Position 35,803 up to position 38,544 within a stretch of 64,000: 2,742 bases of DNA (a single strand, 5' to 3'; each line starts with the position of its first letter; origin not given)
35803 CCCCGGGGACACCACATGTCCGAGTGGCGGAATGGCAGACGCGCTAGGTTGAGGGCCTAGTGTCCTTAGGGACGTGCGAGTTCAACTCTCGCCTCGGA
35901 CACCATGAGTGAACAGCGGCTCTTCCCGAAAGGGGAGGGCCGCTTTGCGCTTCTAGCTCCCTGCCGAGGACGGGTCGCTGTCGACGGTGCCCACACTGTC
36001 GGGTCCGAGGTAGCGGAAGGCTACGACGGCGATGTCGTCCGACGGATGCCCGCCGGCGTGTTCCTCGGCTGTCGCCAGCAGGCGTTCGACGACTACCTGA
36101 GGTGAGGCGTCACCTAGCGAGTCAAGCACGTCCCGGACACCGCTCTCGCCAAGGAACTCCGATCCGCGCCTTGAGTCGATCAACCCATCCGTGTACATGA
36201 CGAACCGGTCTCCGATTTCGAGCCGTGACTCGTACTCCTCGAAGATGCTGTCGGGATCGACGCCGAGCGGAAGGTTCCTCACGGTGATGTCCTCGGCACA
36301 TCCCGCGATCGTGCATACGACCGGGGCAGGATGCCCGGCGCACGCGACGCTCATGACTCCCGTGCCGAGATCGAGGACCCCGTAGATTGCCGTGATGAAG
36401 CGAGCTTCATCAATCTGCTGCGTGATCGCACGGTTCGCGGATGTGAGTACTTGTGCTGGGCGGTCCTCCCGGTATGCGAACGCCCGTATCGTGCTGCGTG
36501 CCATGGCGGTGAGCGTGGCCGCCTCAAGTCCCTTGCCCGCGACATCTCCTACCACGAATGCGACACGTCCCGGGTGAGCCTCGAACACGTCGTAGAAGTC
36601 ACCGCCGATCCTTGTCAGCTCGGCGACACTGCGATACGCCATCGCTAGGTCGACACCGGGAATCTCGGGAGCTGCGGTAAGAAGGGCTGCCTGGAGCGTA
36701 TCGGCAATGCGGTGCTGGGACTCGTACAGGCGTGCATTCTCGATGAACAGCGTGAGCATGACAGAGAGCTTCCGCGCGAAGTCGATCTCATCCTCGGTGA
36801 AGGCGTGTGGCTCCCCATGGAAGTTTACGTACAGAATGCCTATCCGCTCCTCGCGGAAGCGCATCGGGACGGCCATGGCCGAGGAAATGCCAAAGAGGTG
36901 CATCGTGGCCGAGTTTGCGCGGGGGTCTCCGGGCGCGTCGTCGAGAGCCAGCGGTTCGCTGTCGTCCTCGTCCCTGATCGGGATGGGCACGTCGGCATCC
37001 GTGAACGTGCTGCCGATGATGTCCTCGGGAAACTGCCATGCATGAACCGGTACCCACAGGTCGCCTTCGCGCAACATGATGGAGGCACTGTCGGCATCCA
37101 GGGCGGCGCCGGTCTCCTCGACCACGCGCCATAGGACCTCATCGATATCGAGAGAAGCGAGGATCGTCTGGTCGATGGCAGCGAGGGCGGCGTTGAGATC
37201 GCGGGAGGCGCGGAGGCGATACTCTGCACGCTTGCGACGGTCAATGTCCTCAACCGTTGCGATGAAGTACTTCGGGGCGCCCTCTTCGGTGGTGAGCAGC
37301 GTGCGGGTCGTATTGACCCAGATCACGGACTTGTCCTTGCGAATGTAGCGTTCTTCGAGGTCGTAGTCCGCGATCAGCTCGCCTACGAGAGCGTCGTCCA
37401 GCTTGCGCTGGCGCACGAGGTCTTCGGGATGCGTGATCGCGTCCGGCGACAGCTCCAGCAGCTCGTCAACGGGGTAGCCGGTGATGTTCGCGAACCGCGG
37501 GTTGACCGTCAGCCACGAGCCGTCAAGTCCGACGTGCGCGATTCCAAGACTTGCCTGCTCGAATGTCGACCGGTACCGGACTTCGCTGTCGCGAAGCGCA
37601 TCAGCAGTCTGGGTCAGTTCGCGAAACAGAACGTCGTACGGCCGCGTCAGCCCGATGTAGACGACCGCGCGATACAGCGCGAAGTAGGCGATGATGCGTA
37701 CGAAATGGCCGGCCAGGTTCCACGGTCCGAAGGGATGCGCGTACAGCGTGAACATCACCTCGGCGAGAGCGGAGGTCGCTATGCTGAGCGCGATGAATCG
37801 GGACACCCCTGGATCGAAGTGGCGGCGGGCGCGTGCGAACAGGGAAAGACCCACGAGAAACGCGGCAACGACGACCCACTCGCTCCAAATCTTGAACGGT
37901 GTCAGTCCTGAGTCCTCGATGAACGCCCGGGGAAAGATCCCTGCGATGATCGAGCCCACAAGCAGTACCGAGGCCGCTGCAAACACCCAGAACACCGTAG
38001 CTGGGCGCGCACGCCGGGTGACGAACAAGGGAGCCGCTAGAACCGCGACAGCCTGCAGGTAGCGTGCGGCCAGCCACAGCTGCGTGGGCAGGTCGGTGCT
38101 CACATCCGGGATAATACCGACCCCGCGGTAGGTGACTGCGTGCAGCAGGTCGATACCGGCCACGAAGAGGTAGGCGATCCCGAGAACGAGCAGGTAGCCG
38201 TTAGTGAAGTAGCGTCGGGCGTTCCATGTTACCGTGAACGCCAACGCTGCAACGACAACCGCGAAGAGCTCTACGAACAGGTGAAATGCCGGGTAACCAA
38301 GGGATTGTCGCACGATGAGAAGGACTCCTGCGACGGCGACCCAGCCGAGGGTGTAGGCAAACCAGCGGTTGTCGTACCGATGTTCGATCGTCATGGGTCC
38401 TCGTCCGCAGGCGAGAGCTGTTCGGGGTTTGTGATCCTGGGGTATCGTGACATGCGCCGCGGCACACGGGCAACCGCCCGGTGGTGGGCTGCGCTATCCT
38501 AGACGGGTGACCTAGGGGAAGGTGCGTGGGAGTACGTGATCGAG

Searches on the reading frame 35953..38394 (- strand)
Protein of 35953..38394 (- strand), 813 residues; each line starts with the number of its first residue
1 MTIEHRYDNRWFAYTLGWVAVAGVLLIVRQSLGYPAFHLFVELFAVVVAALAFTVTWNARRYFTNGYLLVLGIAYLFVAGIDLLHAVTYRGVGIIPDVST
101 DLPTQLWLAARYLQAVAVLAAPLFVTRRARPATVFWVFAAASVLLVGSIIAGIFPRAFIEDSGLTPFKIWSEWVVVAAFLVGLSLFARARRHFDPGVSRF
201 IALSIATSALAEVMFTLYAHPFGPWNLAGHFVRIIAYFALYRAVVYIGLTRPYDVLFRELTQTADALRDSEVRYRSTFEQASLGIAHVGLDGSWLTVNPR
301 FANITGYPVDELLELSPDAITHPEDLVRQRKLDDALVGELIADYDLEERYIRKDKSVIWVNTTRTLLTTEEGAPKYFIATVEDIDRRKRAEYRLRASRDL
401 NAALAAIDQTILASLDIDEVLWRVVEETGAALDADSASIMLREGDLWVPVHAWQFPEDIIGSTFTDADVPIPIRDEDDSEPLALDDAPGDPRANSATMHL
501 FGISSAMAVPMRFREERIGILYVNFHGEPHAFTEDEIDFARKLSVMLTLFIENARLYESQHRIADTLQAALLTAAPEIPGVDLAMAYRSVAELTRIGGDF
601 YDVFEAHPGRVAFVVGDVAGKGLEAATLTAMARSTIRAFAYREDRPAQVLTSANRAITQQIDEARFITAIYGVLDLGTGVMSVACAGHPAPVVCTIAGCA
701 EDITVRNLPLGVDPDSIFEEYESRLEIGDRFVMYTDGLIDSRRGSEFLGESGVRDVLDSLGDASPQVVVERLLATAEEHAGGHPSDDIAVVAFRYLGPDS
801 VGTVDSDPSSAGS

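Call 7: search_protein_families(library=pfam, proteins=[window:35953-38394:-], max_evalue=0.01)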
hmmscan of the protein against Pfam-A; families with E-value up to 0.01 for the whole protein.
window:35953-38394:- (813 aa): 10 families
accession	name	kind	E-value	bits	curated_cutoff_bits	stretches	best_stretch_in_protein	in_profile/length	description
PF17159.10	MASE3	-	1.7e-70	237.6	31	1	34-252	6-226/226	Membrane-associated sensor domain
PF07228.17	SpoIIE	-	3.4e-49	167.8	25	1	608-795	2-191/192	Stage II sporulation protein E (SpoIIE)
PF08447.18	PAS_3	-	1.1e-11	45.2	25.6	1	296-381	3-89/89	PAS fold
PF01590.32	GAF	-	6.1e-11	43.4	22.4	1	416-545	1-127/133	GAF domain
PF13185.12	GAF_2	-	5e-10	40.2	28.6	1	415-547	2-131/136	GAF domain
PF13426.13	PAS_9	-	2.7e-08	34.5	27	1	290-384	9-101/103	PAS domain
PF13492.12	GAF_3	-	3e-06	28.1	27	1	416-553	1-129/129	GAF domain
PF00989.32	PAS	-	3.2e-06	27.6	22.6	1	274-384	3-113/113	PAS fold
PF13188.13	PAS_8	-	0.00013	22.1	21.8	1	273-317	2-48/65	PAS domain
PF08448.16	PAS_4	-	0.0014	19.2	23.1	1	278-389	1-110/110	PAS fold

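Call 8: search_protein_families(library=ncbifam, proteins=[window:35953-38394:-], max_evalue=0.01)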
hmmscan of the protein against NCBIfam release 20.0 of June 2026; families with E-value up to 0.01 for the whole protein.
window:35953-38394:- (813 aa): 11 families
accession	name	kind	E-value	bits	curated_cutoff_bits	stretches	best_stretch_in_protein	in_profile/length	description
NF047874.1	MASE3_PAS_HK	subfamily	6.6e-54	183.8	560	1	28-393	6-384/655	MASE3 domain-containing sensor histidine kinase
NF007298.0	PRK09776.1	equivalog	2.3e-30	105.3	1135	1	265-395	295-425/1111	diguanylate cyclase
TIGR00229.1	sensory_box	domain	1.4e-21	77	22.9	1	268-394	1-126/126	PAS domain S-box protein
TIGR02865.1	spore_II_E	equivalog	7.3e-13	47.5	490.8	1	595-794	565-762/764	stage II sporulation protein E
NF038263.1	prot_phos_SiaA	equivalog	5.4e-12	45.1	700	1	595-794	448-656/658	biofilm regulation protein phosphatase SiaA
NF053781.1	cdiGMPphdstlr2612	equivalog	7.1e-12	43.8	1600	2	322-400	639-716/1268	Tlr1612 family c-di-GMP phosphodiesterase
NF045505.1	RR_RssB_Pseudo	equivalog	1.4e-10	40.8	700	1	567-744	162-344/394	two-component system response regulator RssB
NF052573.1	HisKinEspAMyxo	equivalog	6.8e-05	21.1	1400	1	266-396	124-255/755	serine histidine kinase EspA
NF041777.1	sens_FixL_Rhizob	equivalog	0.0034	16.1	850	1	340-407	64-132/485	sensor protein FixL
NF045675.1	PhdiestaseDibA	equivalog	0.0043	15.4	980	1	235-395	42-200/623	phosphodiesterase DibA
NF046020.1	HisKinCckABruc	equivalog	0.0096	13.8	1000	0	255-310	328-384/868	cell cycle histidine kinase CckA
